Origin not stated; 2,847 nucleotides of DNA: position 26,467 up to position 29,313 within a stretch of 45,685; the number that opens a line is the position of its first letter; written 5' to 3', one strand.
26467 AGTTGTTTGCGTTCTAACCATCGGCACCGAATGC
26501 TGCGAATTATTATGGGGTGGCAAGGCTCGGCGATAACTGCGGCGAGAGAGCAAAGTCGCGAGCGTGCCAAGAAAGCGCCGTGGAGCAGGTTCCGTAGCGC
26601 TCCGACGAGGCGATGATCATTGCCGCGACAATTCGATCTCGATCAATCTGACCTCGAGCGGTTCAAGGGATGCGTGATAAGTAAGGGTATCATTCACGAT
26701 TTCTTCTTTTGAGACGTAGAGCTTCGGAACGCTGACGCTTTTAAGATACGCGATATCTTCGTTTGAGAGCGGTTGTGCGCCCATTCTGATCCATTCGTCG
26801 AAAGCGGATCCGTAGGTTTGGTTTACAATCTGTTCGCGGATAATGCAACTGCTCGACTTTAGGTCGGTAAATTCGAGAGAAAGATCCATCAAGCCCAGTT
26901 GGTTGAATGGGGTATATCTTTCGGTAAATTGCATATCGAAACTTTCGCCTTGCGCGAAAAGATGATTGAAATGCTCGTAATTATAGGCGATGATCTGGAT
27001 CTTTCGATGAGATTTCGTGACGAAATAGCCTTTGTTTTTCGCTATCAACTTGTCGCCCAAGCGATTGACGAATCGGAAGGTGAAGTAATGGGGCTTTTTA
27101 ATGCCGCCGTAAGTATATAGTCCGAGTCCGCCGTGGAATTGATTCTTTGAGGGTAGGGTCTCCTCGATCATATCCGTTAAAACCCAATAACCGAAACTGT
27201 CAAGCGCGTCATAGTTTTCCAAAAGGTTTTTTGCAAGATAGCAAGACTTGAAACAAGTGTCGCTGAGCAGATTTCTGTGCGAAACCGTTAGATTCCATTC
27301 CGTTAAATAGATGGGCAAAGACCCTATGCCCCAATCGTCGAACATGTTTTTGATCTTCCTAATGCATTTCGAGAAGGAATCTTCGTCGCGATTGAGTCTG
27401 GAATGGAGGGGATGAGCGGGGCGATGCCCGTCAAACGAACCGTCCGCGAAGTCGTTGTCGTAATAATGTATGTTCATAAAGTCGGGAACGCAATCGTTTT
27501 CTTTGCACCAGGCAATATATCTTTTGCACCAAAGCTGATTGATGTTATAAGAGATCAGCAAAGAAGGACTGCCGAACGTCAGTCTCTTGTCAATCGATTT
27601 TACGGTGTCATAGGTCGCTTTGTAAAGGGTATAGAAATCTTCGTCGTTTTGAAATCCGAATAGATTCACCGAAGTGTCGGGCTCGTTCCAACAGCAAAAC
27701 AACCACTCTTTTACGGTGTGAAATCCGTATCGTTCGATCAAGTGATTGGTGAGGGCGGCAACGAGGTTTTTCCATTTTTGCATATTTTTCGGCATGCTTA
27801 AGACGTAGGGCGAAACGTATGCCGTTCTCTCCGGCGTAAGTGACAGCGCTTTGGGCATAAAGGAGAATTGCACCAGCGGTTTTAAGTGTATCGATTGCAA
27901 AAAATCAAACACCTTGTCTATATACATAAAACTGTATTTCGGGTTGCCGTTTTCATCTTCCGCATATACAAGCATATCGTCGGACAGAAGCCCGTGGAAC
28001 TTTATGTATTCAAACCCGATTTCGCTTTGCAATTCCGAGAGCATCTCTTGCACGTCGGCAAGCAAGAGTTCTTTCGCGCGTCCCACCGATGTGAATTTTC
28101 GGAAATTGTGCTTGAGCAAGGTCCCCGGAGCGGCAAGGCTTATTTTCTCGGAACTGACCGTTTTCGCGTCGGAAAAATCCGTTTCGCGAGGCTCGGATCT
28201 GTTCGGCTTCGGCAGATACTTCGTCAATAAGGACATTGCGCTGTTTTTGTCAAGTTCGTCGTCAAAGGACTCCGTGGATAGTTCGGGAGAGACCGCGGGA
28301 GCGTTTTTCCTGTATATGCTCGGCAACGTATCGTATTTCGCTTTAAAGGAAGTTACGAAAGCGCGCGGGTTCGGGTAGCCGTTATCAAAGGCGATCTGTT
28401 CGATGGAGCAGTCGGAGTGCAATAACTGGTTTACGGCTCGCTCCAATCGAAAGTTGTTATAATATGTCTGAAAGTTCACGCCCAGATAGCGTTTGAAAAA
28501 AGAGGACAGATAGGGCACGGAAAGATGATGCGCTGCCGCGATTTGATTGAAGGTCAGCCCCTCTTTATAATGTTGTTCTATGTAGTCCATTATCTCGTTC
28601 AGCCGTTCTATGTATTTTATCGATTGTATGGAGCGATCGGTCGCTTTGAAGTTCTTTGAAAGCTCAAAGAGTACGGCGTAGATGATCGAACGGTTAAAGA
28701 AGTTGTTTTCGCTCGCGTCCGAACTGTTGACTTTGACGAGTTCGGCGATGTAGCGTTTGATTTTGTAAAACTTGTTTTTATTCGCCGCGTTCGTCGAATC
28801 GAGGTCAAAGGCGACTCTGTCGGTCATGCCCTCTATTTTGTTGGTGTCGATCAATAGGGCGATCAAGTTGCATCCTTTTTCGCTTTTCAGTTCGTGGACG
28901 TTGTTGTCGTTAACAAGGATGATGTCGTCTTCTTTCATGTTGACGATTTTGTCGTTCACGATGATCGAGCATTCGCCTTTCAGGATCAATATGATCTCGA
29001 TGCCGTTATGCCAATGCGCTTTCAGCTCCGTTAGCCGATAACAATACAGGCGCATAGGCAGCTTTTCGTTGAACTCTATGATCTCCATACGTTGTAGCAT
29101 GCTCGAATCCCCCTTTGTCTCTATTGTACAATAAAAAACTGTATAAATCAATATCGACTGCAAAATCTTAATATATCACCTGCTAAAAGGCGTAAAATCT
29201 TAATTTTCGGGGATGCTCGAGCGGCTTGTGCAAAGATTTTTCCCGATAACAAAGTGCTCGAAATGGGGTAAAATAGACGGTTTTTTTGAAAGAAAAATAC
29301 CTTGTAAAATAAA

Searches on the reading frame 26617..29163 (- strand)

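Call 56: search_protein_families(library=pfam, proteins=[window:26617-29163:-], max_evalue=0.001)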
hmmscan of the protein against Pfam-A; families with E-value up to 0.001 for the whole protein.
window:26617-29163:- (848 aa): 6 families
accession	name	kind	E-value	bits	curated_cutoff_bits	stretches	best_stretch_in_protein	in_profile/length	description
PF01229.23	Glyco_hydro_39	-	7.6e-73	246.4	26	1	346-817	10-461/472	Glycosyl hydrolases family 39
PF12833.13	HTH_18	-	9.6e-20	71.1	33.6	1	208-286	1-79/80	Helix-turn-helix domain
PF00165.29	HTH_AraC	-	2.9e-09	37.3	26.6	1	195-229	1-35/42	Bacterial regulatory helix-turn-helix proteins, AraC family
PF02311.25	AraC_binding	-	7.1e-09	36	21.1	1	42-111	11-82/135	AraC-like ligand binding domain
PF07883.17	Cupin_2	-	2.6e-07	30.7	27.2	1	48-95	12-59/70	Cupin domain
PF11790.14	Glyco_hydro_cc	-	5.2e-06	26.6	21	1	491-573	71-149/237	Glycosyl hydrolase catalytic core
